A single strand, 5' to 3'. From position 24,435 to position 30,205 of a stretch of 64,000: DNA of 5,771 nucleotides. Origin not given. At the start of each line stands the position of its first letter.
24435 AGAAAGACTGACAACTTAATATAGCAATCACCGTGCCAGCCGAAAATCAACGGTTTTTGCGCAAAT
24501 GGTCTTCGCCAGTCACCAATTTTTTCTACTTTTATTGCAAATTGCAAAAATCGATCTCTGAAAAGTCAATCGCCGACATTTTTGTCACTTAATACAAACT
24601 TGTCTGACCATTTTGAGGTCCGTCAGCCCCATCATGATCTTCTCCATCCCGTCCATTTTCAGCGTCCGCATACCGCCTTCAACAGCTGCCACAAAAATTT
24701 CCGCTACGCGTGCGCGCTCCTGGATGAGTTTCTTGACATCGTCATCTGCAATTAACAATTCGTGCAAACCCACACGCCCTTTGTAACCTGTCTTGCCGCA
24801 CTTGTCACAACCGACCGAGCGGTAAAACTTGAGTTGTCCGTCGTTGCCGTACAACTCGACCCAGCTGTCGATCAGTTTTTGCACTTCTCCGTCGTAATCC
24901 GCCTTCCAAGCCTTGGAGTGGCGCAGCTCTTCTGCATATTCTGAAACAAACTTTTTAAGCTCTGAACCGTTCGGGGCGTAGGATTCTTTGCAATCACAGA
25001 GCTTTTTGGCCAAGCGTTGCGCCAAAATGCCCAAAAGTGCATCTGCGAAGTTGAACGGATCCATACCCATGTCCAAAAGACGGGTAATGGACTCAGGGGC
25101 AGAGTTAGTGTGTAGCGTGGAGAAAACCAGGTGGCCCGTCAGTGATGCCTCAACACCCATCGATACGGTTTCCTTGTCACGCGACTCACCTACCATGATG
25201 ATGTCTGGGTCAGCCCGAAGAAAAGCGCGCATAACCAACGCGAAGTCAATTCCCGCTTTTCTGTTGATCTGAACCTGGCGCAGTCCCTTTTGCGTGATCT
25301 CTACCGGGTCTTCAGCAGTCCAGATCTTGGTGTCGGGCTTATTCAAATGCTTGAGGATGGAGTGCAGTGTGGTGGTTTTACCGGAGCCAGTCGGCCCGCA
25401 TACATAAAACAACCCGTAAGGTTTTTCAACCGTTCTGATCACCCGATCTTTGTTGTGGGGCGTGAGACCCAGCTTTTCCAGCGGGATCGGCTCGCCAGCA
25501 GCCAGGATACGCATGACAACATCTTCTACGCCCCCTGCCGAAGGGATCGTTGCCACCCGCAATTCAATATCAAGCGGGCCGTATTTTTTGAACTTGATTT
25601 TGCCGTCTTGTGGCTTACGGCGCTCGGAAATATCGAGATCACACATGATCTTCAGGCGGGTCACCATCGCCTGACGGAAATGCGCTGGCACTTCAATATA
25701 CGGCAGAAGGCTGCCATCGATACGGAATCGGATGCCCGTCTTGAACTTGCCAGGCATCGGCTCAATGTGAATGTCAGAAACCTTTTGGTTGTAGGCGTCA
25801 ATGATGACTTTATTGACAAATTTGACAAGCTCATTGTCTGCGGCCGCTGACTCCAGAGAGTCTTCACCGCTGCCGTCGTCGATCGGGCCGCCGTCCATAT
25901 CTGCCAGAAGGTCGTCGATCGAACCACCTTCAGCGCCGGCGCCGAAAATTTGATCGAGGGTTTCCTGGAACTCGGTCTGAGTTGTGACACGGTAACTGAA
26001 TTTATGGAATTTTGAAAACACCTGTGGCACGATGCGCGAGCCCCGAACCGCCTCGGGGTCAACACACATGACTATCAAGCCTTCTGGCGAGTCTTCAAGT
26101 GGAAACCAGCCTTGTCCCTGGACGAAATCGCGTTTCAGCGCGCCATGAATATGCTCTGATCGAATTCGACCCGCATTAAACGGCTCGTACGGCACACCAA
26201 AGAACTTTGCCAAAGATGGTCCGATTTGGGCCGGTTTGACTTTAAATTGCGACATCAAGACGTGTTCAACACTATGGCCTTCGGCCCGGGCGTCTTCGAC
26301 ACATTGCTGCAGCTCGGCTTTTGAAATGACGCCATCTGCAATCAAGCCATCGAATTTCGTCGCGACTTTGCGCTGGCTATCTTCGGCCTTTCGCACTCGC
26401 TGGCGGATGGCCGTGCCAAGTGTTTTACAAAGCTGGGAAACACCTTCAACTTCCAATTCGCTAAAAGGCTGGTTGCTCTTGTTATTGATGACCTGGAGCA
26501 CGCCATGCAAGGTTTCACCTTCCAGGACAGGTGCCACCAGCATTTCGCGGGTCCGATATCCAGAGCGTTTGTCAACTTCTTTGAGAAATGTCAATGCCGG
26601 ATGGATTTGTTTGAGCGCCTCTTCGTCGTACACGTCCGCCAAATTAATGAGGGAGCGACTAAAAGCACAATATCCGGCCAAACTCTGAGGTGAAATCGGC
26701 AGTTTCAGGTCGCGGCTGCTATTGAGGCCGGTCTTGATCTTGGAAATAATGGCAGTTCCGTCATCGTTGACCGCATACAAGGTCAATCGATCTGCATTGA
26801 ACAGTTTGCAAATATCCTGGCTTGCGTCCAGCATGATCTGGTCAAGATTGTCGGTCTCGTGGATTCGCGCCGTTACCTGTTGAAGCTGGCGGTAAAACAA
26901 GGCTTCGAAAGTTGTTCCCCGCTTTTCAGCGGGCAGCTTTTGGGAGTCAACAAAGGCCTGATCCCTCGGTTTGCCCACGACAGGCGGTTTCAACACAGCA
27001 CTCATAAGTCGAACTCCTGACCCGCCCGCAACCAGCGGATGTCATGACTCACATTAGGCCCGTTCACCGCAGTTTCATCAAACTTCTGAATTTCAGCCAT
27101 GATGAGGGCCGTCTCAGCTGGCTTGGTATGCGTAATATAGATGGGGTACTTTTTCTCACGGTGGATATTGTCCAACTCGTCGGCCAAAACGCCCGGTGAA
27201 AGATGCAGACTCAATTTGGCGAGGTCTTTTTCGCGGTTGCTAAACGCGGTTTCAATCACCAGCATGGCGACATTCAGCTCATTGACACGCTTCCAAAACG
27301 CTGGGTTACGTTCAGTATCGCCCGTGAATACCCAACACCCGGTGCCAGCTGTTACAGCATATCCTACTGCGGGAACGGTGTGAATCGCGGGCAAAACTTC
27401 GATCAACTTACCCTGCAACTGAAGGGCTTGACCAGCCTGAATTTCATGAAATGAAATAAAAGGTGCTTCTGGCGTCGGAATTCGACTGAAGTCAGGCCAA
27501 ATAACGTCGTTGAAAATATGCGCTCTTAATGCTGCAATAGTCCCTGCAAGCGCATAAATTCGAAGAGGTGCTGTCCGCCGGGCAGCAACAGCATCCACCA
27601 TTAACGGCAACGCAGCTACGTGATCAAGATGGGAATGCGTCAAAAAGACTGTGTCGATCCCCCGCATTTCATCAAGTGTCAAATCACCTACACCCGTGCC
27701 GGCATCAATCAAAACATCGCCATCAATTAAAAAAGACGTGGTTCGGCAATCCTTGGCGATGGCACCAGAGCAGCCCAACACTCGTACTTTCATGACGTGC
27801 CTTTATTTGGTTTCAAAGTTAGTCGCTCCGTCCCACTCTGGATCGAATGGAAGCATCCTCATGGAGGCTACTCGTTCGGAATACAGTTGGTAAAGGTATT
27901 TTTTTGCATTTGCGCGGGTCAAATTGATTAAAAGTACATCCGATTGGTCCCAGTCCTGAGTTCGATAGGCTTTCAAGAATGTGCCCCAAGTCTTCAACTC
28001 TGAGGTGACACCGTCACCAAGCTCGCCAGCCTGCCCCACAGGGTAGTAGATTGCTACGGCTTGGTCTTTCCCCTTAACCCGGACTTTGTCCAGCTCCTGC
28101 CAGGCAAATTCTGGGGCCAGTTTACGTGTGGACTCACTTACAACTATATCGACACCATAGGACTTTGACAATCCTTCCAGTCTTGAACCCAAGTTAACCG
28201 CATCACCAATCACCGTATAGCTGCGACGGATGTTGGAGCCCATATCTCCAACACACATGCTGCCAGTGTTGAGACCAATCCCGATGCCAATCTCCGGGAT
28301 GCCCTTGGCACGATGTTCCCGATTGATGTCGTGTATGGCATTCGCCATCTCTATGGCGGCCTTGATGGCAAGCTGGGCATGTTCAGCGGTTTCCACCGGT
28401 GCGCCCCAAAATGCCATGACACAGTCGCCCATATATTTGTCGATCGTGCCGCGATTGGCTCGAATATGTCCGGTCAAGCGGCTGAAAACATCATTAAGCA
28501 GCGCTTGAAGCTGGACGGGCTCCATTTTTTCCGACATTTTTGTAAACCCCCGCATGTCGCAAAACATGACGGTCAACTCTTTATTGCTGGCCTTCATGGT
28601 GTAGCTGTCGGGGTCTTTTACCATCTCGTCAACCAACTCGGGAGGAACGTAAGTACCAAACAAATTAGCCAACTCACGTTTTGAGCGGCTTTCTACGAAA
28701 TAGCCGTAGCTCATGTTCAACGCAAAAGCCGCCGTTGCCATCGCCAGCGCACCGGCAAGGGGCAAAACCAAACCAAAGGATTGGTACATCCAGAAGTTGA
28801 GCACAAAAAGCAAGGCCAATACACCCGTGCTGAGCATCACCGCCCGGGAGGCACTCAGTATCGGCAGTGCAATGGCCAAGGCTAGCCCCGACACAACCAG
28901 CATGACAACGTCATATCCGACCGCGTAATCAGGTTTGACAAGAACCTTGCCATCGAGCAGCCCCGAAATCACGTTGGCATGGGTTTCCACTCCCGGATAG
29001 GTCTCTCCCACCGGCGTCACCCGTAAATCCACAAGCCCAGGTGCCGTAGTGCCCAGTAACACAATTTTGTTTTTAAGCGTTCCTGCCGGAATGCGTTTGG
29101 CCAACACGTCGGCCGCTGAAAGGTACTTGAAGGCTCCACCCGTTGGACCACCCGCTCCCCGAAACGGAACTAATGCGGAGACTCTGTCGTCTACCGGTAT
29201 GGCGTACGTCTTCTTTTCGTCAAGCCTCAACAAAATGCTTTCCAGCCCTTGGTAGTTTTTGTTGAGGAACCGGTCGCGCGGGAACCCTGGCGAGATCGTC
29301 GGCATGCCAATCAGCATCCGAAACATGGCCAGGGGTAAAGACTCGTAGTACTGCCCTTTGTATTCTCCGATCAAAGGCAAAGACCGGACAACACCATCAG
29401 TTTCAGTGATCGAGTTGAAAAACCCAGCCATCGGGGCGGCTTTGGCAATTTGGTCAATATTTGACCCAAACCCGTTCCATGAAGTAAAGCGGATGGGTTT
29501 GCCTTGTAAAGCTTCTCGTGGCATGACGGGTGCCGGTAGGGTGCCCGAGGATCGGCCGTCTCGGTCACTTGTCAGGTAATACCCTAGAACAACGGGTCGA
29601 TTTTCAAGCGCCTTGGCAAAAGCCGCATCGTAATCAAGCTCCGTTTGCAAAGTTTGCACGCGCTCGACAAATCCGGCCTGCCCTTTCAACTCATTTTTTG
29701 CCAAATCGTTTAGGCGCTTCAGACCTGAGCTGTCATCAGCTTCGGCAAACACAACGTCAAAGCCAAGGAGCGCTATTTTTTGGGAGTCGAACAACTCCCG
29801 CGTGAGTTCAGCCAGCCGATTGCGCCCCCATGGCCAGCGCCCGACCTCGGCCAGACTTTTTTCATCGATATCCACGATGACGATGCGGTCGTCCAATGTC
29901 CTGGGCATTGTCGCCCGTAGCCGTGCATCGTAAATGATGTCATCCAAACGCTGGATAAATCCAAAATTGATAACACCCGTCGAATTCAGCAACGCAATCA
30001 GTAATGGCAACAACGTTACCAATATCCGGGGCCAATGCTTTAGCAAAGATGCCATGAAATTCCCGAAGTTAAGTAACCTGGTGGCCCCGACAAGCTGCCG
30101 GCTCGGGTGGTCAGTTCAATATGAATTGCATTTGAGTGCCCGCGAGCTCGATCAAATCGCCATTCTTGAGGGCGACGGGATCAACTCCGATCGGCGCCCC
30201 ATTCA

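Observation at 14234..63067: Family of about 42-bp AT-rich repeats (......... ... WWWGCTA ... short palindrome), seven copies, confined to 3' ends of genes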

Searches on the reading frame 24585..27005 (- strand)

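Call 91: search_protein_families(library=pfam, proteins=[window:24585-27005:-], max_evalue=0.00001)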
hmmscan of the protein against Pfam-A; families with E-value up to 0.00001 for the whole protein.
window:24585-27005:- (806 aa): 5 families
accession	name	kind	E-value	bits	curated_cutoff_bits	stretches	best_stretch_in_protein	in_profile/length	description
PF00437.27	T2SSE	-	2.6e-110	369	24.9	1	389-800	4-368/370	Type II/IV secretion system protein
PF01590.32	GAF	-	2.2e-10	41.6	22.4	1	53-200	1-133/133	GAF domain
PF13492.12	GAF_3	-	9.6e-07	29.7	27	1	53-201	1-128/129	GAF domain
PF13185.12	GAF_2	-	4.7e-06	27.3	28.6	1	53-200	3-135/136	GAF domain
PF05157.20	MshEN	-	6.8e-06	26.4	23.1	0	269-357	1-87/90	MshEN domain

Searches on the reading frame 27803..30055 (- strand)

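Call 91: search_protein_families(library=pfam, proteins=[window:27803-30055:-], max_evalue=0.00001)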
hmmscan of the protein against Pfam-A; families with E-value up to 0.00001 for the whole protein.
window:27803-30055:- (750 aa): 2 families
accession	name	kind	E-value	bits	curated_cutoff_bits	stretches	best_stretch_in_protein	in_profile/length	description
PF05226.16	CHASE2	-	3.1e-52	178.1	26.3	1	21-379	7-235/257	CHASE2 domain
PF00211.25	Guanylate_cyc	-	3.3e-26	92.5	21.9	1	490-666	5-176/183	Adenylate and Guanylate cyclase catalytic domain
